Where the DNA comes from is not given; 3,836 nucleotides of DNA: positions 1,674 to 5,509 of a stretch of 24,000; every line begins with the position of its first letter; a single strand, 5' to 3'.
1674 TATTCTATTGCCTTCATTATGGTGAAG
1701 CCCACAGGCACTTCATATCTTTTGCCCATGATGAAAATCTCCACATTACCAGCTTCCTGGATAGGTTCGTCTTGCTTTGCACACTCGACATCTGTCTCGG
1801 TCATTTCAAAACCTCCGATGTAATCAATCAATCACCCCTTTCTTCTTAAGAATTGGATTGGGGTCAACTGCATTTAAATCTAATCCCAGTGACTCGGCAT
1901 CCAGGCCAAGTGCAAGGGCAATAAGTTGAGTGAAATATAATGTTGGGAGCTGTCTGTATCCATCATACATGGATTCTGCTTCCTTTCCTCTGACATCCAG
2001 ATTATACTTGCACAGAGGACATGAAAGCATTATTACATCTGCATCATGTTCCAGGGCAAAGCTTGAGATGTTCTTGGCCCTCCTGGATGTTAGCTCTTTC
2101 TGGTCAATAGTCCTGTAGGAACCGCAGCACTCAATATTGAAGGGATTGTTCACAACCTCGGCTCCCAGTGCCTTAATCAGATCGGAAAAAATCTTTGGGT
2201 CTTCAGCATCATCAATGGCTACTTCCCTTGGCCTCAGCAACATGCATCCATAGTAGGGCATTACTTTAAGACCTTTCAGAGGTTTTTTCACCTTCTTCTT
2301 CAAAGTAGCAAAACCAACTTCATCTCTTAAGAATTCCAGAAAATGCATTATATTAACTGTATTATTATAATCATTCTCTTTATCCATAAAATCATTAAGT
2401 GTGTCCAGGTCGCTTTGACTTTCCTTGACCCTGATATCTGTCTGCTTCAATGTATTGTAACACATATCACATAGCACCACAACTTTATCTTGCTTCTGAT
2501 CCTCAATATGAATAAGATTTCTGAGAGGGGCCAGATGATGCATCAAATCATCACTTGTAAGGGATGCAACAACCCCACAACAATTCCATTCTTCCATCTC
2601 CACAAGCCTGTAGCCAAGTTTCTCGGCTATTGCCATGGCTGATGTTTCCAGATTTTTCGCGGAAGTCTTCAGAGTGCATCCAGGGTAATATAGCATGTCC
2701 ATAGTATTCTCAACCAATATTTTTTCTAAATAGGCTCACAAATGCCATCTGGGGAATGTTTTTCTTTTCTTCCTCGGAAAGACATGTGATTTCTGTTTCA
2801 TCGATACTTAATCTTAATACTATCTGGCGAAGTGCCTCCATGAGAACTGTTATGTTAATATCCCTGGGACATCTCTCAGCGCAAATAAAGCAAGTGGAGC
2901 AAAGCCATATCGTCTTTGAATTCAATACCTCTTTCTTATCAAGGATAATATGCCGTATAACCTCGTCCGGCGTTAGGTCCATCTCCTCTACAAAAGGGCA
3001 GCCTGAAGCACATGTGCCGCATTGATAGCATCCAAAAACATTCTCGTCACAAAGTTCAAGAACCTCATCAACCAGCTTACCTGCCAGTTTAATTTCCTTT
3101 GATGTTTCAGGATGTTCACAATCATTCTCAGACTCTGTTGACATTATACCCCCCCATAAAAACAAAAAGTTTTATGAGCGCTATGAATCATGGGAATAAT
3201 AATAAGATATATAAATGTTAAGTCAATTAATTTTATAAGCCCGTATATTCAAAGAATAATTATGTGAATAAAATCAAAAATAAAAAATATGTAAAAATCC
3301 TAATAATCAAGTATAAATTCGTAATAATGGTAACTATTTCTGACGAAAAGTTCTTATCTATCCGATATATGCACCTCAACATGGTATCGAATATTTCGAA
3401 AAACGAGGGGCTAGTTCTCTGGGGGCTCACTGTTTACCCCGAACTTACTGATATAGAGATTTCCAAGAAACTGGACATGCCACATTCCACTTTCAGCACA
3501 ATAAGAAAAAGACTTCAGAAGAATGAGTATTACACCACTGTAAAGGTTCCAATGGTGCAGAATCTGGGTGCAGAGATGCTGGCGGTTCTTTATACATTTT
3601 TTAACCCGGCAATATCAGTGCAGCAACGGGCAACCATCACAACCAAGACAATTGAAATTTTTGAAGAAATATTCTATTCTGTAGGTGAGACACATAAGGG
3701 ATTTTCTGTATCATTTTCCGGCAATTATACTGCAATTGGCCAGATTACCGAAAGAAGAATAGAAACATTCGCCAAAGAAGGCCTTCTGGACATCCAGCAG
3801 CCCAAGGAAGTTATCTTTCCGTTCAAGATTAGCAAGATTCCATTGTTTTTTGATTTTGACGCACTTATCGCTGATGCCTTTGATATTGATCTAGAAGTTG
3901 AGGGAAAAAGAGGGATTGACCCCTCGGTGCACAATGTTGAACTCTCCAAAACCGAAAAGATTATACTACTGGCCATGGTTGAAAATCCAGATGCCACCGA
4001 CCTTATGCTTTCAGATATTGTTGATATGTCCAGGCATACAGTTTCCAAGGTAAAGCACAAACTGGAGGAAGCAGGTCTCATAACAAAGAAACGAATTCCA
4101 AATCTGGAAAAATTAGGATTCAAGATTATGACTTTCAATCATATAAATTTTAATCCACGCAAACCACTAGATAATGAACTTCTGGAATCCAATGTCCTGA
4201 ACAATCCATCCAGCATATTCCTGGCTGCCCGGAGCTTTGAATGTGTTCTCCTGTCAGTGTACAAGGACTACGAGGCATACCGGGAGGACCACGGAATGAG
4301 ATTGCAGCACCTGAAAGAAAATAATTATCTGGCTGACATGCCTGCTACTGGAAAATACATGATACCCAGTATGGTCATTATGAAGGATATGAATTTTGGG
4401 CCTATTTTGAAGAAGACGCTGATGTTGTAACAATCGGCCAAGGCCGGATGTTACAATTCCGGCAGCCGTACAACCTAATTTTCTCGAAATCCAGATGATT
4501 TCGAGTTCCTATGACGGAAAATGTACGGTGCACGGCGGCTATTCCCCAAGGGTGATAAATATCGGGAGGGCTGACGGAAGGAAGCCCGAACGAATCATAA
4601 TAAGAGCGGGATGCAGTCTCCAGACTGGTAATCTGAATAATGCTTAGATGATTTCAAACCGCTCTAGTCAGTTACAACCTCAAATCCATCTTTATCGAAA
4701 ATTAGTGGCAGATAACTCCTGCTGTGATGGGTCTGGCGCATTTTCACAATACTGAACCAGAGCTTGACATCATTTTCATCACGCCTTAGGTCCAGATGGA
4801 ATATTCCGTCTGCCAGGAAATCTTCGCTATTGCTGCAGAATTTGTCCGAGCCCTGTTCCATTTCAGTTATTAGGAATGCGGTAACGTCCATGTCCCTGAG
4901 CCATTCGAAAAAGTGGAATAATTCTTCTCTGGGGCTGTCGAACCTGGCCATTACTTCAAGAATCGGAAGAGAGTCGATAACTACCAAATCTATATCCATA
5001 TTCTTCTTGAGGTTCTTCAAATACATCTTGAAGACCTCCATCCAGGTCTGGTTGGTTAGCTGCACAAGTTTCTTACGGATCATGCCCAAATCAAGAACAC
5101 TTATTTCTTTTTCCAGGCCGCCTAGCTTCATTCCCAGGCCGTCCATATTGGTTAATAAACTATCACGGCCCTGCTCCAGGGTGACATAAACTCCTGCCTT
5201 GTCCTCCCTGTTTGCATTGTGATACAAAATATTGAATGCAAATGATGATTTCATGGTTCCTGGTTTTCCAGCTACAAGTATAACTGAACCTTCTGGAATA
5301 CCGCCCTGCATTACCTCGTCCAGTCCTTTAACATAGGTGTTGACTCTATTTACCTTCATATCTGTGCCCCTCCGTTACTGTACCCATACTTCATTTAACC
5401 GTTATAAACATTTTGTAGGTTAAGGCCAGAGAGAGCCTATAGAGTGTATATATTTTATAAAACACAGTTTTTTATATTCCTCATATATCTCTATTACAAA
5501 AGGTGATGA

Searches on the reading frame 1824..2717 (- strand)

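Call 93: search_protein_families(library=pfam, proteins=[window:1824-2717:-], max_evalue=0.00001)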
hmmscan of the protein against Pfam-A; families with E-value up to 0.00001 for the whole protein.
window:1824-2717:- (297 aa): 1 family
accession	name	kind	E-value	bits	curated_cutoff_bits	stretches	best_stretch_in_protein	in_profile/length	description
PF02754.22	CCG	-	1.6e-21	76.6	20.6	2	9-91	2-85/85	Cysteine-rich domain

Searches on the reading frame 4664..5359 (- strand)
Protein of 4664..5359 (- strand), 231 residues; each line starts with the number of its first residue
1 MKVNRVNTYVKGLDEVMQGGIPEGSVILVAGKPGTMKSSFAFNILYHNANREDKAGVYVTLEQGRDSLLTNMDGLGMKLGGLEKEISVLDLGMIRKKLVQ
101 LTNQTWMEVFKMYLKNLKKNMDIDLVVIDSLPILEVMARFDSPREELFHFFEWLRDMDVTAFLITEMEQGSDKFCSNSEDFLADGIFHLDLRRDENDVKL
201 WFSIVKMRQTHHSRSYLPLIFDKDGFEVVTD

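Call 93: search_protein_families(library=pfam, proteins=[window:4664-5359:-], max_evalue=0.00001)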
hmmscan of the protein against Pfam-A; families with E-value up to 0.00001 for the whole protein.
window:4664-5359:- (231 aa): 3 families
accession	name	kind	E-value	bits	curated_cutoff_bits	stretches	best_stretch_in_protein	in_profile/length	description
PF06745.19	ATPase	-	9e-45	153.3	26.6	1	6-229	1-227/231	KaiC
PF13481.12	AAA_25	-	3.5e-09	37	27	1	13-131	22-152/195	AAA domain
PF03796.21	DnaB_C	-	1.4e-08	34.9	27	1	6-142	2-149/255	DnaB-like helicase C terminal domain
